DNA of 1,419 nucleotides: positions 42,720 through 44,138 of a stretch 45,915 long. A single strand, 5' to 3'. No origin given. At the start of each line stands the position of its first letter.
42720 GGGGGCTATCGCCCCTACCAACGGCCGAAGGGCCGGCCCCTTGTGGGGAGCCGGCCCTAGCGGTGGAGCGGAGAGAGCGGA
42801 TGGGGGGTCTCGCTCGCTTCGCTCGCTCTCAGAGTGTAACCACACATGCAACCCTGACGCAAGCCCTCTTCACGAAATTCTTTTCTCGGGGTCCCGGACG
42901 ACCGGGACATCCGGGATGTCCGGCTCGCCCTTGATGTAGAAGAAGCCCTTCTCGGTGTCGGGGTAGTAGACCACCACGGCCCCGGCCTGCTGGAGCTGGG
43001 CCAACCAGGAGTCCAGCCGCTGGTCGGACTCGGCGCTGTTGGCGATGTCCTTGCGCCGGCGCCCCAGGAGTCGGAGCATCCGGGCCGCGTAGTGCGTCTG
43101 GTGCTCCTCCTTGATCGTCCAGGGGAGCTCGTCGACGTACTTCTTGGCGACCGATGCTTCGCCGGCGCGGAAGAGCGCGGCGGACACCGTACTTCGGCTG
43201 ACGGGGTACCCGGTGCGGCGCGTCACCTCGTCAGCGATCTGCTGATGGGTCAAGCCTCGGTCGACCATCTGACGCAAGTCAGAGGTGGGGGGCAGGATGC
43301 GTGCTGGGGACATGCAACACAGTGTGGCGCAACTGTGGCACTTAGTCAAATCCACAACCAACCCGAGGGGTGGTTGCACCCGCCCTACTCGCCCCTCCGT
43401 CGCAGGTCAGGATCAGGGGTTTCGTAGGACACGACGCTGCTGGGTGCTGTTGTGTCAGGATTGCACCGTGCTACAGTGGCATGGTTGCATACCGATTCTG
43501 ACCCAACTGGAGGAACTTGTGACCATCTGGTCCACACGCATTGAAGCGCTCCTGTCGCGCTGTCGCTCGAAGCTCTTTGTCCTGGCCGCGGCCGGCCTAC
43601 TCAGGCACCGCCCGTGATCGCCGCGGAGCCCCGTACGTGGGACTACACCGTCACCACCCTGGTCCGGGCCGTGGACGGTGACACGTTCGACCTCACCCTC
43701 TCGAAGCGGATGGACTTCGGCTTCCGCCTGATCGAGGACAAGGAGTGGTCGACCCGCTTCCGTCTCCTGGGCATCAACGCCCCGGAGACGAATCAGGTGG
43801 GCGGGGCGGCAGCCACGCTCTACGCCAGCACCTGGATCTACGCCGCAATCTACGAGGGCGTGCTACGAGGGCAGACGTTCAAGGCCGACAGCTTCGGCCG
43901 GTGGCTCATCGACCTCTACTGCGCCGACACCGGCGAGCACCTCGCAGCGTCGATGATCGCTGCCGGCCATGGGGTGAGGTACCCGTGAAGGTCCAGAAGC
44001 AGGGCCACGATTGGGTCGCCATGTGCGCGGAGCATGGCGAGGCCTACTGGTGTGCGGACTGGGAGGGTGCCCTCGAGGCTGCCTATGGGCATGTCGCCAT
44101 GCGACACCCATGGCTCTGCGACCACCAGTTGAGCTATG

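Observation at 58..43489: A 13-nt motif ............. recurs at least 13 times, mostly in non-coding gaps: phage promoter set or operator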

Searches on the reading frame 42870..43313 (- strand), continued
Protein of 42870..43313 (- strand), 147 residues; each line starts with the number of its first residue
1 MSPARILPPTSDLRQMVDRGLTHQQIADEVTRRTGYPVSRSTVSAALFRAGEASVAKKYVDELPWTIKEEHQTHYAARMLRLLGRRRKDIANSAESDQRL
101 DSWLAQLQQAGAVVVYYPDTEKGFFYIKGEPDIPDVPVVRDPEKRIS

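Call 63: fold_search(model_id=the predicted structure, library=pdb)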
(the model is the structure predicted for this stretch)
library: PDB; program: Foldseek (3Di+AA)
matches with E <= 10: 107; with E <= 0.001: 0
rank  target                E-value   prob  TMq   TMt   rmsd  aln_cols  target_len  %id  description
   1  7r6r_A                1.6e-03  1.00  0.42  0.37   9.6       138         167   22  Crystal Structure of a Mycobacteriophage Cluster A2 Immunity Repressor:DNA Complex (released 2022-07-20)
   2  6xg8_A                5.7e-01  0.96  0.28  0.11   2.7        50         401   22  ISCth4 transposase, pre-cleaved complex, PCC (released 2020-10-14)
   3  6xgx_A                1.0e+00  0.90  0.28  0.11   2.7        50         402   22  ISCth4 transposase, strand transfer complex 1, STC1 (released 2020-10-14)
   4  6ejq_A                1.1e+00  0.35  0.30  0.32  13.8       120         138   13  Crystal structure of a C-terminally truncated small terminase protein from the thermophilic bacteriophage G20c (released 2018-10-10)
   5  4xvn_A                1.4e+00  0.28  0.28  0.32  13.6       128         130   13  Crystal structure of the small terminase from thermophilic phage G20C (released 2016-02-10)
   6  6ejq_H                1.5e+00  0.38  0.29  0.31  13.4       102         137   15  Crystal structure of a C-terminally truncated small terminase protein from the thermophilic bacteriophage G20c (released 2018-10-10)
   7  6ejq_F                1.6e+00  0.25  0.28  0.30  13.2       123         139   13  Crystal structure of a C-terminally truncated small terminase protein from the thermophilic bacteriophage G20c (released 2018-10-10)
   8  3bdd_A                1.7e+00  0.06  0.16  0.16  15.6       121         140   15  CRYSTAL STRUCTURE OF A PUTATIVE MULTIPLE ANTIBIOTIC-RESISTANCE REPRESSOR (SSU05_1136) FROM STREPTOCOCCUS SUIS 89/1591  (released 2007-12-04)
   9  9g25_J                1.8e+00  0.25  0.27  0.35  12.0       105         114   17  snR30 snoRNP - State 1 - Utp23-Krr1-deltaC3 (released 2025-06-18)
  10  6ejq_B                1.9e+00  0.21  0.28  0.29  13.9       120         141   12  Crystal structure of a C-terminally truncated small terminase protein from the thermophilic bacteriophage G20c (released 2018-10-10)
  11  6ejq_D                2.1e+00  0.20  0.29  0.31  13.9       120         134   13  Crystal structure of a C-terminally truncated small terminase protein from the thermophilic bacteriophage G20c (released 2018-10-10)
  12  6zfw_A                2.2e+00  0.51  0.23  0.44   5.3        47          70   17  X-ray structure of the soluble N-terminal domain of T. cruzi PEX-14 (released 2020-12-09)
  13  22oz_D                2.2e+00  0.09  0.28  0.26  12.4       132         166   13  Structural insights into HpaR-mediated recognition of hrpX and hrpG in Xanthomonas campestris pv. campestris (released 2026-03-11)
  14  9fn0_A                2.2e+00  0.03  0.13  0.06  15.5       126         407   17  Succinyl-CoA:(R)-benzylsuccinate CoA-transferase (BbsEF) (released 2025-12-17)
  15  6ejq_G                2.4e+00  0.20  0.29  0.32  14.4       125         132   15  Crystal structure of a C-terminally truncated small terminase protein from the thermophilic bacteriophage G20c (released 2018-10-10)
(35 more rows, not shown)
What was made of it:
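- On L5/R4-type repressor-stoperator immunity system: Foldseek top hit 7r6r_A, probability 1.00 (call 63).
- The Foldseek match has a modest TM-score (0.37-0.42) and an rmsd of 9.6 A (call 63).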

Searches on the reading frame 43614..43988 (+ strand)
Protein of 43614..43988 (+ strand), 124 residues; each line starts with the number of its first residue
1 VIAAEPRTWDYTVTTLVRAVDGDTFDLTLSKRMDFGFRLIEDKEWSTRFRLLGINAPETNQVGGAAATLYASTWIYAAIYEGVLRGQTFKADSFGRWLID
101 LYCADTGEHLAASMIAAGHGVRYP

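Call 12: search_protein_families(library=phrogs, proteins=[window:43614-43988:+], max_evalue=0.001)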
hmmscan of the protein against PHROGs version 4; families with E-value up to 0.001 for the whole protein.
window:43614-43988:+ (124 aa): 2 families
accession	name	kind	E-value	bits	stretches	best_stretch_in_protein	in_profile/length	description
phrog_452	-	DNA, RNA and nucleotide metabolism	4.9e-17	63.4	1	7-123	64-177/201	endonuclease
phrog_20876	-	DNA, RNA and nucleotide metabolism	0.00074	19.6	1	14-62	168-200/395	nuclease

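Call 13: search_protein_families(library=pfam, proteins=[window:43614-43988:+], max_evalue=0.01)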
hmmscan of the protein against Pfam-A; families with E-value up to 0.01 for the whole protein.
window:43614-43988:+ (124 aa): 1 family
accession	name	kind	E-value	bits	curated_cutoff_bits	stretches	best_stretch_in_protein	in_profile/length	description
PF00565.23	SNase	-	0.00016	22.5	21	1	48-119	1-73/107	Staphylococcal nuclease homologue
